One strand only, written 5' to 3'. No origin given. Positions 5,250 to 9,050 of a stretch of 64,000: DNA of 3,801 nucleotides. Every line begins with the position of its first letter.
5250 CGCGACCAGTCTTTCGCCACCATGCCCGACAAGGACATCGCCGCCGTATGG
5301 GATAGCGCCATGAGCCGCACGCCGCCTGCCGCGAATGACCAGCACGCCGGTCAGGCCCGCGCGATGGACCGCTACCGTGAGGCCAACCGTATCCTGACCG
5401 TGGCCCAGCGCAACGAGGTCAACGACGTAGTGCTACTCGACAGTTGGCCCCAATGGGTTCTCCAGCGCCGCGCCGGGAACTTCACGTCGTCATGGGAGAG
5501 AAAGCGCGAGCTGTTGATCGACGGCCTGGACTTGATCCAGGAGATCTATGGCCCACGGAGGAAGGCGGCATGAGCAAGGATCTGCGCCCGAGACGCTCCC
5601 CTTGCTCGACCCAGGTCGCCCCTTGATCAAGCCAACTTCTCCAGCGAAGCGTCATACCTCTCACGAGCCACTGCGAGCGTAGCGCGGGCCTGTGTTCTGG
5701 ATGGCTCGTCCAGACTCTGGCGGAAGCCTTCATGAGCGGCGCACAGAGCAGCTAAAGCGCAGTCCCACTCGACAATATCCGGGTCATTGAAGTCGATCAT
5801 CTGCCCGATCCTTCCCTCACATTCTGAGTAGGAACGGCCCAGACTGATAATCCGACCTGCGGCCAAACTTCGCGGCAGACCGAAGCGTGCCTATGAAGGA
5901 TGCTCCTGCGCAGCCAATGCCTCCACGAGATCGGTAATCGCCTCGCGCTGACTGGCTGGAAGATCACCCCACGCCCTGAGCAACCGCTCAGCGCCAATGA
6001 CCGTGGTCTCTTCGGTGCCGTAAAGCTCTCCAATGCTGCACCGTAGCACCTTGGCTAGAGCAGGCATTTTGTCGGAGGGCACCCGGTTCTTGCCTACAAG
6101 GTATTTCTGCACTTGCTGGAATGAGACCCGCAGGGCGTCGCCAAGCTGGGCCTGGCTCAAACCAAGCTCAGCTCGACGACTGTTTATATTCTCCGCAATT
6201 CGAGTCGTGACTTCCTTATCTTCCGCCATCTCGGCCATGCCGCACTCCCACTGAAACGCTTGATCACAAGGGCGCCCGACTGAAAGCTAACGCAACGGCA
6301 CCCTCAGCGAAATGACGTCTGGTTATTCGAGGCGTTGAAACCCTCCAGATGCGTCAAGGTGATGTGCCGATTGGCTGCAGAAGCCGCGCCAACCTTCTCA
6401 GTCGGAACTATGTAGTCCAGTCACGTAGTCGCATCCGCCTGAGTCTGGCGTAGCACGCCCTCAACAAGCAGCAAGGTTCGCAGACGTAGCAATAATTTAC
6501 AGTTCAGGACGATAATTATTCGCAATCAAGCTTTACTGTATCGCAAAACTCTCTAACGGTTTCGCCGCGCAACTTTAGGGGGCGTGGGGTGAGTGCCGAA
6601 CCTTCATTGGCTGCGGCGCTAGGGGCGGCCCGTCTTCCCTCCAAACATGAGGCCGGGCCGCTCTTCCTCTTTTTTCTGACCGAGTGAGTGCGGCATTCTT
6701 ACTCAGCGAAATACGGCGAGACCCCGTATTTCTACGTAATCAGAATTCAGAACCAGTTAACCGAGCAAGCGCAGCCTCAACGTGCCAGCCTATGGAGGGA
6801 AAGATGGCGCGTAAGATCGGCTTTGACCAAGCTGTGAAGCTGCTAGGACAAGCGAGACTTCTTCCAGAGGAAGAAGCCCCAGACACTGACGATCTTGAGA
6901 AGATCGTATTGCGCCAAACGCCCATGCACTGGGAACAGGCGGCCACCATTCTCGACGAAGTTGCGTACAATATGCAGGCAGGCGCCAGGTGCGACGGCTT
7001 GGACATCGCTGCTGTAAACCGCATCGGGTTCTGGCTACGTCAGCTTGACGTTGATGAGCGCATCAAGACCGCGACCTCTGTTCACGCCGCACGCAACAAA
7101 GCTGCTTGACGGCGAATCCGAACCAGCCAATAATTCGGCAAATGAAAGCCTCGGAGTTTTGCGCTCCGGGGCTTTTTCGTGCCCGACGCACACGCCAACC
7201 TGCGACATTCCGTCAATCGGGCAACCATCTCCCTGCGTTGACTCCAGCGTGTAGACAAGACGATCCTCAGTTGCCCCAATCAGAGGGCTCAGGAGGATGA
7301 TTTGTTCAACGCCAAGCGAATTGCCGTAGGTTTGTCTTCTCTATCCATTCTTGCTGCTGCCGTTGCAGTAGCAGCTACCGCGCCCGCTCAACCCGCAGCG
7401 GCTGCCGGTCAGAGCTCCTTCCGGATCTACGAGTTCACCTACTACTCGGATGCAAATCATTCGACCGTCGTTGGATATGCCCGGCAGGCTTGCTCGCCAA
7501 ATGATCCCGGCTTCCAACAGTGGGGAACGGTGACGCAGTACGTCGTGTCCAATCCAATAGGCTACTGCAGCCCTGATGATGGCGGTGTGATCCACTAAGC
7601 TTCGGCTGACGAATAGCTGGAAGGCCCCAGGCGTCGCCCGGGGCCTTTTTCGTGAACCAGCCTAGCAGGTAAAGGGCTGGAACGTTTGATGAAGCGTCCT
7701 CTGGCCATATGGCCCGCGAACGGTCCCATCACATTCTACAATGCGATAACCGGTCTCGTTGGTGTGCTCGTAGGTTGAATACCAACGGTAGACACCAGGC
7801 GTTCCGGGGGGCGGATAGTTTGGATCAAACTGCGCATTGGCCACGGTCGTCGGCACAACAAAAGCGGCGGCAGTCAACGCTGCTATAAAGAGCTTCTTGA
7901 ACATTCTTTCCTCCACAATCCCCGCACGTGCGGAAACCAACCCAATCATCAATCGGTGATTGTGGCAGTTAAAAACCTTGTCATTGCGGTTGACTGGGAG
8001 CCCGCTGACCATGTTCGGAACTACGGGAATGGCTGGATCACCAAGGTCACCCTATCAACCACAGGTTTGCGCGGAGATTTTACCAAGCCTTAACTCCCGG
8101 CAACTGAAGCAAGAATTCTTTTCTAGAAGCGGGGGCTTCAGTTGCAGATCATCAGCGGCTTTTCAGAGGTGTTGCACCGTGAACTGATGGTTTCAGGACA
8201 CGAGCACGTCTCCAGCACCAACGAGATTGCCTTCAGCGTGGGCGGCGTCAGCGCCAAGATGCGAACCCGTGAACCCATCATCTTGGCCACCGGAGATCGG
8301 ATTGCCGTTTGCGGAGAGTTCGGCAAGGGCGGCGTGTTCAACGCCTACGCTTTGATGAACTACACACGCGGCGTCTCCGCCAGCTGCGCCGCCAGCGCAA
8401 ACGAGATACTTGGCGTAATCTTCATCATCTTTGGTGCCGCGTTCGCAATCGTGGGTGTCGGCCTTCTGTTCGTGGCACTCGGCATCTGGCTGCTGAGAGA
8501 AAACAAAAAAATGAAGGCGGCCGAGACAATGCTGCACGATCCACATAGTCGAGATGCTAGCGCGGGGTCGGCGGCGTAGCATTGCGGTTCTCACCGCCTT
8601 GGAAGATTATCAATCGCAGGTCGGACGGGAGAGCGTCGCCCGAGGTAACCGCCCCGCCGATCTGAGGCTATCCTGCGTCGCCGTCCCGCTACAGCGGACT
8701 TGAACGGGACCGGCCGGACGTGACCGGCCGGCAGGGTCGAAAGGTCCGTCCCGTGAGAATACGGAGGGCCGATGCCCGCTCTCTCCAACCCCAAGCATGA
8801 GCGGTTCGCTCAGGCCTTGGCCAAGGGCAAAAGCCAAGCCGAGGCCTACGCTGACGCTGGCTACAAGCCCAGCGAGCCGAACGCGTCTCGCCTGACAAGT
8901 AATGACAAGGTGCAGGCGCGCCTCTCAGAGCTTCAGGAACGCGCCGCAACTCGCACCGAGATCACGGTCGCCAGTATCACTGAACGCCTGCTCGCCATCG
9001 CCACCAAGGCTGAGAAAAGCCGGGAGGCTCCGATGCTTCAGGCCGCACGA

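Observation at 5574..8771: A/T-richer mixed-strand cargo island between the replication operon and the terminase genes: best candidate for an uncharacterised lysogen-expressed (exclusion/defence/conversion) module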

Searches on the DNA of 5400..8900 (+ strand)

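Call 8: search_dna_similar(query=window:5400-8900:+, collection=phages, mode=distant)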
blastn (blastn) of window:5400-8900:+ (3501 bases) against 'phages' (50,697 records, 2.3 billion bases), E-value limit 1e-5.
Records with a match: 1; places in all: 1; records where one place covers at least 80% of the query: 0.
Best place of each record, by identity: 60-80% 1.
By first word of the organism name: Bacteriophage 1.
By host as written in the record: - 1.
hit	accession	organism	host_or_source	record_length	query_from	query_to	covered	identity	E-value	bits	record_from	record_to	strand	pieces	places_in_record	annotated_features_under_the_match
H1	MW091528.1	Bacteriophage sp. 438212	sewage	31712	3397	3474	2%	79.5%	8e-9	70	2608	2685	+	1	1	terminase small subunit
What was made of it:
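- Tried and rejected: Comparison with the phage record collection found only a terS fragment (call 8).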

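Call 13: search_rna_families(source=window, start=5400, end=8900, threshold=evalue, max_evalue=1)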
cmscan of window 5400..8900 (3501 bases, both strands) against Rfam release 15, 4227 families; matches with E-value up to 1: 2.
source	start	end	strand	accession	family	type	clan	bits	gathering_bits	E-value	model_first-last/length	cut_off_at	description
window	5941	5996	-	RF03357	mir-1842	Gene; miRNA;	-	21.8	81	0.92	1-60/60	no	mir-1842 microRNA precursor family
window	8242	8290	-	RF00613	SNORD94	Gene; snRNA; snoRNA; CD-box;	-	18.1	60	0.49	1-137/137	no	Small nucleolar RNA SNORD94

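Call 115: build_rna_model(alignment_id=A6)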
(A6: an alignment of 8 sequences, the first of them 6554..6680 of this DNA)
Model R1 built from alignment A6 (8 sequences, 129 columns); structure: RNAalifold consensus.
model positions 126; base pairs 34; branch points 2; effective number of sequences 1.11; information 0.59 bits per position. Calibrated on 0.2 Mb of random sequence (short: E-values are rough).
structure used (alignment columns):
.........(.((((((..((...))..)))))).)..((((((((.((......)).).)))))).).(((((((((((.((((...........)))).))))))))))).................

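Call 116: search_with_rna_model(model_id=R1, sources=[window, L001, L002, L003, L005, L006, L010, L050, L069, L070, L071, L073, L074, L077, L079, L082, L085, L087, L097, L101, L107, L110, L118, L126, L149, L153, L157, L158, L162, L163, L193, L196, L197, L199, L201], max_evalue=1)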
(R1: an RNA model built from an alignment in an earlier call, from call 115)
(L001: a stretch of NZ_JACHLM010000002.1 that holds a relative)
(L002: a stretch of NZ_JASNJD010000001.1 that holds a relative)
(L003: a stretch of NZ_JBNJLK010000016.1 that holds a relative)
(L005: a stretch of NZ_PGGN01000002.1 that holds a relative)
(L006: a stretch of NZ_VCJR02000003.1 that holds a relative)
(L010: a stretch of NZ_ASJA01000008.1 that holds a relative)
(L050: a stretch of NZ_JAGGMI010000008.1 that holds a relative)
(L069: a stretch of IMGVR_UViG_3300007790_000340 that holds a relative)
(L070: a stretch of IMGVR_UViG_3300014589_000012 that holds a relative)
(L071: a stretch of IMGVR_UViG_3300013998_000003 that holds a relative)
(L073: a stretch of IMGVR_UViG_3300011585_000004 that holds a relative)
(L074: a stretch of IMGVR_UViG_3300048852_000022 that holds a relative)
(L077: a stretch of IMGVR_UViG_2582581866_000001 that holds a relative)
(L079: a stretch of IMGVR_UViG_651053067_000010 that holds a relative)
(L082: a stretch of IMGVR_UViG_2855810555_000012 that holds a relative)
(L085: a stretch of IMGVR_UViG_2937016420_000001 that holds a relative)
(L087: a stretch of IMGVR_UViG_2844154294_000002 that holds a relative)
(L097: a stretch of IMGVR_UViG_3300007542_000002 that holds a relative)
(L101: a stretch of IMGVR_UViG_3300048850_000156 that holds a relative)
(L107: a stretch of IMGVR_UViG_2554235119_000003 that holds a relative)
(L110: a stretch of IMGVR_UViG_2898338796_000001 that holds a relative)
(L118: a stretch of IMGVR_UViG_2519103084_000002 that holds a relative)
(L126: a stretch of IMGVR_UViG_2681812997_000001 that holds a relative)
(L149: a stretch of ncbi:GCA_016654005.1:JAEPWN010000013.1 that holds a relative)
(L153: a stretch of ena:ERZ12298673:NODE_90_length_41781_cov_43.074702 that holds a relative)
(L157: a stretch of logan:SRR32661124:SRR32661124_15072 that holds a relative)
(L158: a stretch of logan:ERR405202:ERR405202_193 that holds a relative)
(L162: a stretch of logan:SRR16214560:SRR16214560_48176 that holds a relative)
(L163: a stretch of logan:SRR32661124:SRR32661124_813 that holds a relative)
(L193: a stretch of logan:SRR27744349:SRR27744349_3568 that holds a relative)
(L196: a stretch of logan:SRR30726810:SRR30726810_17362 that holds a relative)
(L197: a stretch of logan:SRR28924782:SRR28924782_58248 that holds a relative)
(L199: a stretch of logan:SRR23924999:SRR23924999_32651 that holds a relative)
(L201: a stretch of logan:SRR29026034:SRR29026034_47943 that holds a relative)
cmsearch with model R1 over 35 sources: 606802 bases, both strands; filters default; matches with E-value up to 1: 18.
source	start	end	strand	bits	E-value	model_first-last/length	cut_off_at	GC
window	6554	6680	+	142.3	2.9e-34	1-126/126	no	0.62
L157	1246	1372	+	141.3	5.1e-34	1-126/126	no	0.62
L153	7751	7876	+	137.6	4.6e-33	1-126/126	no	0.6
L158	7753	7879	+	132.3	1.1e-31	1-126/126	no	0.62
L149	7753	7879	+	131.2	2.1e-31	1-126/126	no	0.61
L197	1351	1477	+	131.2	2.1e-31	1-126/126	no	0.61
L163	512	637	+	128.8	8.7e-31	1-126/126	no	0.6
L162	7744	7868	+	126.6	3.2e-30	1-126/126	no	0.58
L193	833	957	+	124.3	1.3e-29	1-126/126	no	0.68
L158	7805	7914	-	20.6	0.0075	1-126/126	no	0.6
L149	7805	7914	-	19.9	0.011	1-126/126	no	0.6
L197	1403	1512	-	19.9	0.011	1-126/126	no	0.6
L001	9382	9469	+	19.9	0.011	1-126/126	no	0.58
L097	8829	8945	-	16.8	0.07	1-126/126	no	0.68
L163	579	622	-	16.2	0.1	67-110/126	no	0.61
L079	779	872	-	15.5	0.16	1-126/126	no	0.62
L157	1298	1393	-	15.1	0.2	1-126/126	no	0.58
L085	1522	1627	+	14.1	0.35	1-126/126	no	0.58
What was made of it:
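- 6485..6803 (+): Conserved leader of gene C.
- Two TTTAC boxes at 6493-6540, read by eye as promoter or operator elements.
- Hairpins P1 (6563-6589), P2 (6592-6620) and P3 (6621-6665). The P3 loop is CCCUCCAAA.
- A variable linker (6666-6735).
- A conserved proximal part (6736-6803) with the SD GGAGG at 6794-6798.
- Segment 6593-6618 is predicted to pair with 6783-6810, which covers the SD and AUG. The covariance model finds it only next to C (call 116).
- The element is found only next to C (call 116).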

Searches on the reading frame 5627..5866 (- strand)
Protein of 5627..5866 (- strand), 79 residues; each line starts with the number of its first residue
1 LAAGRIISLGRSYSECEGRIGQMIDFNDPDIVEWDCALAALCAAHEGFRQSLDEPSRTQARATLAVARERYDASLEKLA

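Call 9: search_protein_families(library=pfam, max_evalue=1, proteins=[window:5627-5866:-])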
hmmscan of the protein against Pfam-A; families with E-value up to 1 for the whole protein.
window:5627-5866:- (79 aa): 0 families

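Call 10: search_protein_families(library=phrogs, max_evalue=0.1, proteins=[window:5627-5866:-])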
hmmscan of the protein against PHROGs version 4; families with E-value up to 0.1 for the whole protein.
window:5627-5866:- (79 aa): 0 families

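Call 11: search_protein_families(library=padloc, max_evalue=0.1, proteins=[window:5627-5866:-])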
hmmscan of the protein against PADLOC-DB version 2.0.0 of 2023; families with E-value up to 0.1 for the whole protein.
window:5627-5866:- (79 aa): 0 families

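Call 12: search_protein_families(library=ncbifam, max_evalue=0.1, proteins=[window:5627-5866:-])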
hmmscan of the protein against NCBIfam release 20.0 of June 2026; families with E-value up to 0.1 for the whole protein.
window:5627-5866:- (79 aa): 0 families

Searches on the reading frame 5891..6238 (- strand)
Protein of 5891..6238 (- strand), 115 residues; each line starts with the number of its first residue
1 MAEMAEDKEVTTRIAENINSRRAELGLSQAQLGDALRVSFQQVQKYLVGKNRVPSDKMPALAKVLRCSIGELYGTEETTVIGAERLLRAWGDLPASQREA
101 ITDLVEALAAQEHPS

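Call 9: search_protein_families(library=pfam, max_evalue=1, proteins=[window:5891-6238:-])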
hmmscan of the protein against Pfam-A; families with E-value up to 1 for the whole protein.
window:5891-6238:- (115 aa): 9 families
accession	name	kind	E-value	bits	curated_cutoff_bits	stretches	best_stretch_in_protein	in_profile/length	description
PF01381.28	HTH_3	-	4e-10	40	23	1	20-72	3-55/55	Helix-turn-helix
PF13560.12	HTH_31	-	2.4e-06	28.2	27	1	20-68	8-57/64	Helix-turn-helix domain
PF13443.12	HTH_26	-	4.1e-05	24.2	22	1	17-76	1-61/63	Cro/C1-type HTH DNA-binding domain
PF00157.23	Pou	-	0.001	19.4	27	1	12-41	7-36/72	Pou domain - N-terminal to homeobox domain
PF15943.11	YdaS_toxin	-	0.0051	17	30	1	28-66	10-48/65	Bacterial toxin YdaS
PF07022.19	Phage_CI_repr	-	0.023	15.5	22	1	26-77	11-62/65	Bacteriophage CI repressor helix-turn-helix domain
PF00501.34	AMP-binding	-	0.086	12.1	29.9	1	39-84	284-330/384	AMP-binding enzyme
PF13384.12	HTH_23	-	0.088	13.1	24.6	1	22-46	14-37/50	Homeodomain-like domain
PF13744.12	HTH_37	-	0.16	12.3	27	1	3-44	8-49/80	Helix-turn-helix domain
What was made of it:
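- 5891..6238 (-): XRE/Cro-CI-type HTH repressor, 115 aa, with a C-terminal helical extension (length and layout as in RstR, DicA and CapH). Pfam HTH_3 E 4e-10 (call 9).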

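Call 10: search_protein_families(library=phrogs, max_evalue=0.1, proteins=[window:5891-6238:-])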
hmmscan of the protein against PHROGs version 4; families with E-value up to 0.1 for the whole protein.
window:5891-6238:- (115 aa): 18 families
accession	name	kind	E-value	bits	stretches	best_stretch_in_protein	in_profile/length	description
phrog_4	-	transcription regulation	1.2e-11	45.3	1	7-81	126-200/400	transcriptional repressor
phrog_8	-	transcription regulation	2.6e-10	41.3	1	12-79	160-222/346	transcriptional regulator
phrog_3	-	transcription regulation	3.9e-09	37.8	1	7-79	82-152/430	transcriptional repressor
phrog_2967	-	transcription regulation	7.3e-07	29.9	1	6-80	3-77/225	transcriptional regulator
phrog_5823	-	transcription regulation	1.1e-06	29.1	1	11-80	4-74/404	transcriptional regulator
phrog_2328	-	transcription regulation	6.9e-06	26.9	1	2-69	2-71/128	transcriptional repressor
phrog_2439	-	transcription regulation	8.2e-06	25.9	1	15-88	9-81/367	transcriptional regulator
phrog_4583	-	transcription regulation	0.00041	21.3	1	8-80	5-77/81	transcriptional repressor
phrog_1124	-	transcription regulation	0.00088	19.9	1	17-68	8-62/177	transcriptional regulator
phrog_2104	-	unknown function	0.0017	19.5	1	9-61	35-86/103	-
phrog_955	-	DNA, RNA and nucleotide metabolism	0.0017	19.1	1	9-55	20-66/142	HTH DNA binding protein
phrog_686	-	DNA, RNA and nucleotide metabolism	0.0024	19.1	1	3-46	26-68/76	HTH DNA binding protein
phrog_1373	-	transcription regulation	0.0039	18.2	1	4-51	54-101/166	transcriptional regulator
phrog_4836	-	transcription regulation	0.015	15.8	1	12-72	74-134/194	CII-like regulator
phrog_37751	-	unknown function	0.017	15.7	1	7-58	146-199/205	-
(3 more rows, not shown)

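Call 11: search_protein_families(library=padloc, max_evalue=0.1, proteins=[window:5891-6238:-])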
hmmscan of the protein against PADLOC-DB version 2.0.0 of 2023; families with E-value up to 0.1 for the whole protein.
window:5891-6238:- (115 aa): 7 families
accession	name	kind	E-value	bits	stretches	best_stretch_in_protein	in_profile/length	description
PDLC04775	PDC-M69A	-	2.4e-05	22.8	1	13-81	7-74/113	-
PDLC03950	RmrA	-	3.7e-05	20.9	1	25-106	14-95/369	-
PDLC04142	capH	-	5.7e-05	22.1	1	10-111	3-101/103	capH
PDLC03952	RmrA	-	0.00016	18.7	1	6-82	15-90/395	-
PDLC03949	RmrA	-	0.00029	17.8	1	18-100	7-89/363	-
PDLC03947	RmrA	-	0.0012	15.7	1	10-73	8-71/383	-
PDLC03954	RmrA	-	0.011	12.6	1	14-108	11-105/380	-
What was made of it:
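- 5891..6238 (-): PADLOC capH 3-101/103 (call 11).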

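Call 12: search_protein_families(library=ncbifam, max_evalue=0.1, proteins=[window:5891-6238:-])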
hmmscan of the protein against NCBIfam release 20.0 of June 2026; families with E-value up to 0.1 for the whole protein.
window:5891-6238:- (115 aa): 9 families
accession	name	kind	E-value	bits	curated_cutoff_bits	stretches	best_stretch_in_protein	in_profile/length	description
NF041951.1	phage_RstR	subfamily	1.6e-10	41.2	80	1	14-111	3-102/108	RstR family transcriptional repressor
NF007257.0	PRK09706.1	subfamily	5.6e-08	32.7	101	1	13-109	5-100/135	transcriptional repressor DicA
NF047948.1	male_kill_WMK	equivalog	3.6e-06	26.6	300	1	11-77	3-69/300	WO male-killing family protein Wmk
TIGR03070.1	couple_hipB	subfamily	1.4e-05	25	71.65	1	13-65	2-54/58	type II toxin-antitoxin system Y4mF family antitoxin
TIGR03830.1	CxxCG_CxxCG_HTH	subfamily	0.0013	18.5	61.8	1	8-60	59-111/127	type II TA system antitoxin MqsA family protein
NF006015.0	PRK08154.1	subfamily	0.0018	17.5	204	1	3-111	20-128/314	anaerobic benzoate catabolism transcriptional regulator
NF040522.1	VC1465_fam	subfamily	0.0042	17.1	70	1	18-56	1-39/111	VC1465 family Xer recombination activation factor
NF048000.1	ECH1013_TF_S24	equivalog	0.081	12.8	300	1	14-80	3-70/204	ECH_1013 family putative transcriptional regulator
TIGR00270.2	TIGR00270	equivalog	0.082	12.7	110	1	7-73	69-135/159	multiprotein bridging factor aMBF1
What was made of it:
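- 5891..6238 (-): NCBIfam RstR 3-102/108 and DicA (call 12).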

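Call 87: search_solved_structures(query=window:5891-6235:-, max_evalue=0.001)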
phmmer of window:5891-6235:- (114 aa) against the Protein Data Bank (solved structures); distinct sequences matched with E-value up to 0.001: 2.
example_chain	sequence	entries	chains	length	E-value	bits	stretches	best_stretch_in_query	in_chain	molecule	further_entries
3op9_A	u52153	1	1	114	0.00015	25.3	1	11-89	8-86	Pli0006 protein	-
1per_L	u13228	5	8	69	0.00096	22.7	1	13-77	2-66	PROTEIN (434 REPRESSOR) | 434 REPRESSOR | REPRESSOR PROTEIN CI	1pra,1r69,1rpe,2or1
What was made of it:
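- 5891..6238 (-): PDB 434 repressor E 1e-3 (call 87).
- Closest known: CI/Cro-type XRE repressors. Same: An HTH_3 domain followed by a short C-terminal helical region, with full-length profile matches (calls 9, 11, 12, 87).
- The XRE protein resembles RstR, DicA and the 434 repressor (calls 12, 87).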
